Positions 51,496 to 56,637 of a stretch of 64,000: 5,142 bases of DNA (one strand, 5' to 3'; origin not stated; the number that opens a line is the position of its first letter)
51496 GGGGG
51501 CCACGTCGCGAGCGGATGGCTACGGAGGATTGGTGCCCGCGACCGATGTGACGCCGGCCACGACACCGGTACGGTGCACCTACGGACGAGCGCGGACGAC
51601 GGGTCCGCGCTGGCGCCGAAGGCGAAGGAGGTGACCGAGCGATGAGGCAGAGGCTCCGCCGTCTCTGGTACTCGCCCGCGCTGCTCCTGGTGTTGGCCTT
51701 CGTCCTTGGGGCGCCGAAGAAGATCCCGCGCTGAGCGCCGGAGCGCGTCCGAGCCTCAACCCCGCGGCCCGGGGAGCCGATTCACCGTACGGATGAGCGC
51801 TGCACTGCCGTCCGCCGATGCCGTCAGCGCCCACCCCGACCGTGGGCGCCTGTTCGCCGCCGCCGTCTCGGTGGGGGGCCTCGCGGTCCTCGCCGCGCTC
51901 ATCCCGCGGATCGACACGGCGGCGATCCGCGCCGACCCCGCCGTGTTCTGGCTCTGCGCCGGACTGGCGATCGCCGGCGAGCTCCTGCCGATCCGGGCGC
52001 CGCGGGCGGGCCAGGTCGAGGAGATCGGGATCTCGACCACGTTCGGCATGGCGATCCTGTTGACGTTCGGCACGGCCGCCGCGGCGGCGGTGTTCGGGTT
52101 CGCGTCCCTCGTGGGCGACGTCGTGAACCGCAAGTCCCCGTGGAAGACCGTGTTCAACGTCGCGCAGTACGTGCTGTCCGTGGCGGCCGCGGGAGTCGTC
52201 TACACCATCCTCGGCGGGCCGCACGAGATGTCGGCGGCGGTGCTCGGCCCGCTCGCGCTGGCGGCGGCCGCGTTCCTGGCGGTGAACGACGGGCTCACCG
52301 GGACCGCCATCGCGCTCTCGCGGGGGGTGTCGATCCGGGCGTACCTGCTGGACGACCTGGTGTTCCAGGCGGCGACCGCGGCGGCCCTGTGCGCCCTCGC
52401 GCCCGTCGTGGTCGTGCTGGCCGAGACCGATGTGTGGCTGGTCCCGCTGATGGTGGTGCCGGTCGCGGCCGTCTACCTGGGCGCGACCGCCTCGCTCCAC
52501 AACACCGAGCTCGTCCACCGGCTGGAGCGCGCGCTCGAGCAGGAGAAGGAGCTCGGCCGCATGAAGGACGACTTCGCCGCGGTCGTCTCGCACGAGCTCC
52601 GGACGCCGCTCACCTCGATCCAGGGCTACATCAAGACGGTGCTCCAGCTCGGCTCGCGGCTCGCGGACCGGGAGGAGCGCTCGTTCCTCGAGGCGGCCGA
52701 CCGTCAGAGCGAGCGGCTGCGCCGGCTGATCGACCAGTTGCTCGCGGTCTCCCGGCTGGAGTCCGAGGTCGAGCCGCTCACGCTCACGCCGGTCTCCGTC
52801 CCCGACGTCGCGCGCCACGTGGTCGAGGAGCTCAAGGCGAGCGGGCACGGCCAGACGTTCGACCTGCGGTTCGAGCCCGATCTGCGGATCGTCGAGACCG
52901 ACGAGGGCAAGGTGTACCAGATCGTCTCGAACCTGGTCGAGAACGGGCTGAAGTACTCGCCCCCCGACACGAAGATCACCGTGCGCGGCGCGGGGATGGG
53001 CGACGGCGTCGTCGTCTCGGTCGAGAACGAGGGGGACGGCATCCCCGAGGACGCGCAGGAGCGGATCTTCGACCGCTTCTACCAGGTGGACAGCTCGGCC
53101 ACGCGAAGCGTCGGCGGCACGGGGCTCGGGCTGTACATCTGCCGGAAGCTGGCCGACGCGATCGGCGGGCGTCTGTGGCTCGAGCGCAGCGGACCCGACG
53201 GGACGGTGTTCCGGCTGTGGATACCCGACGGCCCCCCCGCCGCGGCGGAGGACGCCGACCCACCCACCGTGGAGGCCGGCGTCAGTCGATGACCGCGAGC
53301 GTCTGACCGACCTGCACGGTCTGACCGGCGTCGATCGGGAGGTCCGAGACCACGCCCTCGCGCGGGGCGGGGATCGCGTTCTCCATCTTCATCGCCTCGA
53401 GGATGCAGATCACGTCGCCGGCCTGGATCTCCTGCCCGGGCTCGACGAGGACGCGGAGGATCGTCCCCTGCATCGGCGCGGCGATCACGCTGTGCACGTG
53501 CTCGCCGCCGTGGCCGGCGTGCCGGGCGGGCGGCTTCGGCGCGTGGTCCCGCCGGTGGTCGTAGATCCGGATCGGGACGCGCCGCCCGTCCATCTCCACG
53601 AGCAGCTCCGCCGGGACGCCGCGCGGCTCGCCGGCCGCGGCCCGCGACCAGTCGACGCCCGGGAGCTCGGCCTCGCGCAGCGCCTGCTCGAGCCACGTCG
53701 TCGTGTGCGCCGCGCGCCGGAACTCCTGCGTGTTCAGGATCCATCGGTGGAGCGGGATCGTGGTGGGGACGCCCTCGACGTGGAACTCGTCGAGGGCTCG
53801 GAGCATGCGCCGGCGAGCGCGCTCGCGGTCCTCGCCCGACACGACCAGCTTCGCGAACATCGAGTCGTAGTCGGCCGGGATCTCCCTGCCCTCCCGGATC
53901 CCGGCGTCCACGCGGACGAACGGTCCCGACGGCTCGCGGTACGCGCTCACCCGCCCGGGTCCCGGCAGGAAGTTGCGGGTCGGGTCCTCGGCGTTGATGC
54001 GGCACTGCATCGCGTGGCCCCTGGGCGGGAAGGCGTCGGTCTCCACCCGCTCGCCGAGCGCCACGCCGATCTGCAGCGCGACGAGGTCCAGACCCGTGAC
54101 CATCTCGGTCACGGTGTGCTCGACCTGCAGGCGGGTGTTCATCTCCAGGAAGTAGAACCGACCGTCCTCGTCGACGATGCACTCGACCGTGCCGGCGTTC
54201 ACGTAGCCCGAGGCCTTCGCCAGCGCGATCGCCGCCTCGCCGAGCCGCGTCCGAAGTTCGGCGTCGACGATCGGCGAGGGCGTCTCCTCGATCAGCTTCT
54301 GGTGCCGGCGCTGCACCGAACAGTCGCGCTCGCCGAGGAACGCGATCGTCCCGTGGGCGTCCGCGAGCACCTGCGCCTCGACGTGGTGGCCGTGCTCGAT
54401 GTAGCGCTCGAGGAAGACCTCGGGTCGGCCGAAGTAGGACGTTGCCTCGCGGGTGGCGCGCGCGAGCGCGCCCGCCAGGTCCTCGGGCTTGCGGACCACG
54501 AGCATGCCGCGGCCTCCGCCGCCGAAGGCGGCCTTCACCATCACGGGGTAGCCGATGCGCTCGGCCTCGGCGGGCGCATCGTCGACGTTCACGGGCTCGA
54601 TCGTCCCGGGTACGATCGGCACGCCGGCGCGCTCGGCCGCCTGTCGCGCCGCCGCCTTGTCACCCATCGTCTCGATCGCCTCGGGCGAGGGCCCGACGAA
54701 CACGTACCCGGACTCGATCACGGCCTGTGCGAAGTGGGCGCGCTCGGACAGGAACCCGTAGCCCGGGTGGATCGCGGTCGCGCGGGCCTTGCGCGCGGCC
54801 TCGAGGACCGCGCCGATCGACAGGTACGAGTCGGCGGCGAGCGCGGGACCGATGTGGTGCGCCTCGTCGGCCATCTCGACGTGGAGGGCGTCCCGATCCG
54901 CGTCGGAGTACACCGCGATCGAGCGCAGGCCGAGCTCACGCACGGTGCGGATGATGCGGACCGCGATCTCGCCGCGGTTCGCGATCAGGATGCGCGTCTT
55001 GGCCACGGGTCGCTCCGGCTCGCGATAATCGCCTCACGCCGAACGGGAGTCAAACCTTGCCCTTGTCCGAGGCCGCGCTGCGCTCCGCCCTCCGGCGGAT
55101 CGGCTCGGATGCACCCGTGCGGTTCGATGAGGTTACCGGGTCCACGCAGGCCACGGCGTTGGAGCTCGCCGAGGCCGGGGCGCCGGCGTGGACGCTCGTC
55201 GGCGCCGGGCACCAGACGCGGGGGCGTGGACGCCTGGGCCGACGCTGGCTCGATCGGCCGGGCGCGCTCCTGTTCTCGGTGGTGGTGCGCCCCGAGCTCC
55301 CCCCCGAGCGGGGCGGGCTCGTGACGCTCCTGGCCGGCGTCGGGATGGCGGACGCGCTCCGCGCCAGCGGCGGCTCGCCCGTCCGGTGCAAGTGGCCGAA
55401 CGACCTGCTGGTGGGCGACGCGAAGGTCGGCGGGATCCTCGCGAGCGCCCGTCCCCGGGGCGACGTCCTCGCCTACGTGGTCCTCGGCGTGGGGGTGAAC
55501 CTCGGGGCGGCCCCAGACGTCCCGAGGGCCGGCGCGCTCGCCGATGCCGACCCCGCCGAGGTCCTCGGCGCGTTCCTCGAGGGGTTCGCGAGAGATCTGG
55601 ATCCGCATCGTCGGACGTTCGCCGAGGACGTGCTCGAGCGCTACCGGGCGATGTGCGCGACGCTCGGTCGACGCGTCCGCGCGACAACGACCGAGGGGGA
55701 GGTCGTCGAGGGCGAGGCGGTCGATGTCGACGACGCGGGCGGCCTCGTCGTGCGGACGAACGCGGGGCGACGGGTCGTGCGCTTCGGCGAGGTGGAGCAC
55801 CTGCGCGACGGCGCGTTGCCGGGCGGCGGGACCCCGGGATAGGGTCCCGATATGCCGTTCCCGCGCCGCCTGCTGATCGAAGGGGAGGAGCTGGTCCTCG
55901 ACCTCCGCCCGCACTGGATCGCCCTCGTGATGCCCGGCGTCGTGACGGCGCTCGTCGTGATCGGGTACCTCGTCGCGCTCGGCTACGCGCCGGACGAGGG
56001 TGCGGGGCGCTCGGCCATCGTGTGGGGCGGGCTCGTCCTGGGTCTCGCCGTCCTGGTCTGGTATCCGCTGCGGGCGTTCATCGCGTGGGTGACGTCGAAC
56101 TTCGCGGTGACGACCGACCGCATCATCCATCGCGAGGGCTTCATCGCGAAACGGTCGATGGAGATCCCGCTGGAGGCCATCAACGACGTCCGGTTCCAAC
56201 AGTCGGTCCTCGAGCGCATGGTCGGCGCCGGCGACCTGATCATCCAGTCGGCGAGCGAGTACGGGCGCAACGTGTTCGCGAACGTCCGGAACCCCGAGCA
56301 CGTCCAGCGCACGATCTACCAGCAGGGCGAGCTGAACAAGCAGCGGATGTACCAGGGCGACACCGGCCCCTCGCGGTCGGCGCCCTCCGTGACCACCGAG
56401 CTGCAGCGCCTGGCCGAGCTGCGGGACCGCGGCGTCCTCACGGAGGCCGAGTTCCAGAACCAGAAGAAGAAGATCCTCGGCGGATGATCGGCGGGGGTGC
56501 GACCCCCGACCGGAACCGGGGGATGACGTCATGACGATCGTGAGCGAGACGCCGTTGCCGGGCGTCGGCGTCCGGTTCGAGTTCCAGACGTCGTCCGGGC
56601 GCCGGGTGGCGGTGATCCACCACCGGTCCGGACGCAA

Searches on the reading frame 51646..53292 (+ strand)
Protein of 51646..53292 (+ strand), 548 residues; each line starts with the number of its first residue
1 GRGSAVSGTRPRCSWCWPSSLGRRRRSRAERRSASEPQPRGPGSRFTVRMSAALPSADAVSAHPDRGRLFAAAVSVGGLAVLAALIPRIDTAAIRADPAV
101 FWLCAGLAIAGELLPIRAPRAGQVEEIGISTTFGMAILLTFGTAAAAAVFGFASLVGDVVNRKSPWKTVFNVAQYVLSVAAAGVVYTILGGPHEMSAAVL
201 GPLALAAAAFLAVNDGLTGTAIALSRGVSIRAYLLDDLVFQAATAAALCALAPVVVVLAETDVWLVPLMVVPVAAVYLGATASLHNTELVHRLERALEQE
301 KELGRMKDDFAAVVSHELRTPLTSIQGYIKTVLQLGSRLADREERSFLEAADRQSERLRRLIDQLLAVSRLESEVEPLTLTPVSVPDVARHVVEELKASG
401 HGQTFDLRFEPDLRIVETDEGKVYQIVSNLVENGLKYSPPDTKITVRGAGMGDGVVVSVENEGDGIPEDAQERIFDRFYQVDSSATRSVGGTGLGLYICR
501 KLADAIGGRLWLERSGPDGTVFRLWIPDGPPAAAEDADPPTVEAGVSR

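Call 69: search_protein_families(library=pfam, proteins=[window:51646-53292:+], max_evalue=0.00001)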
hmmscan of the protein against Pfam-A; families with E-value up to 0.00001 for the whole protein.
window:51646-53292:+ (548 aa): 2 families
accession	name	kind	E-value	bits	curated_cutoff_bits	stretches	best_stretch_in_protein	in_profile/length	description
PF02518.31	HATPase_c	-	1.7e-29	102.9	26.4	1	419-528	2-109/111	Histidine kinase-, DNA gyrase B-, and HSP90-like ATPase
PF00512.31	HisKA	-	5.8e-18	65.1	26.9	1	306-374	1-66/66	His Kinase A (phospho-acceptor) domain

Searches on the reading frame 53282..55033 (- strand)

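Call 69: search_protein_families(library=pfam, proteins=[window:53282-55033:-], max_evalue=0.00001)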
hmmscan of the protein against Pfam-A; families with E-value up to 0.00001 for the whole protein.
window:53282-55033:- (583 aa): 8 families
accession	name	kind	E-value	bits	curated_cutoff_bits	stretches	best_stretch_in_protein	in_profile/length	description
PF02786.22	CPSase_L_D2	-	1.5e-70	237.4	19.8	1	125-331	1-209/211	Carbamoyl-phosphate synthase L chain, ATP binding domain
PF00289.28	Biotin_carb_N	-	4.1e-43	146.8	25.5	1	13-120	3-110/110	Biotin carboxylase, N-terminal domain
PF02785.25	Biotin_carb_C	-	1.1e-39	135.3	32.4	1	343-450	1-108/108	Biotin carboxylase C-terminal domain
PF00364.28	Biotin_lipoyl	-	5.9e-21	74.5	22.1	1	516-582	2-73/73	Biotin-requiring enzyme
PF13533.13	Biotin_lipoyl_2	-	2.4e-10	40.4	29.8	0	517-545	3-31/32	Biotin-lipoyl like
PF07478.18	Dala_Dala_lig_C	-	1.4e-08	34.9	24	1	155-300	30-174/204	D-ala D-ala ligase C-terminus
PF02222.28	ATP-grasp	-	1.7e-07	31.5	27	1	150-301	19-162/179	ATP-grasp domain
PF13437.12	HlyD_3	-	2.4e-06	28.7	22.2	0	554-582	2-30/106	HlyD family secretion protein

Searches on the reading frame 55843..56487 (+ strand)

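Call 69: search_protein_families(library=pfam, proteins=[window:55843-56487:+], max_evalue=0.00001)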
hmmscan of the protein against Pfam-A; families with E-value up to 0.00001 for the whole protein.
window:55843-56487:+ (214 aa): 2 families
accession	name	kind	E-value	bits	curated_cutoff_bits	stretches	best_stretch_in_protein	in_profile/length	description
PF03703.20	bPH_2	-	9e-15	55.1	22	1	82-158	1-78/78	Bacterial PH domain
PF09851.14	SHOCT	-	8.1e-10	38.6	27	1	186-212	2-28/28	Short C-terminal domain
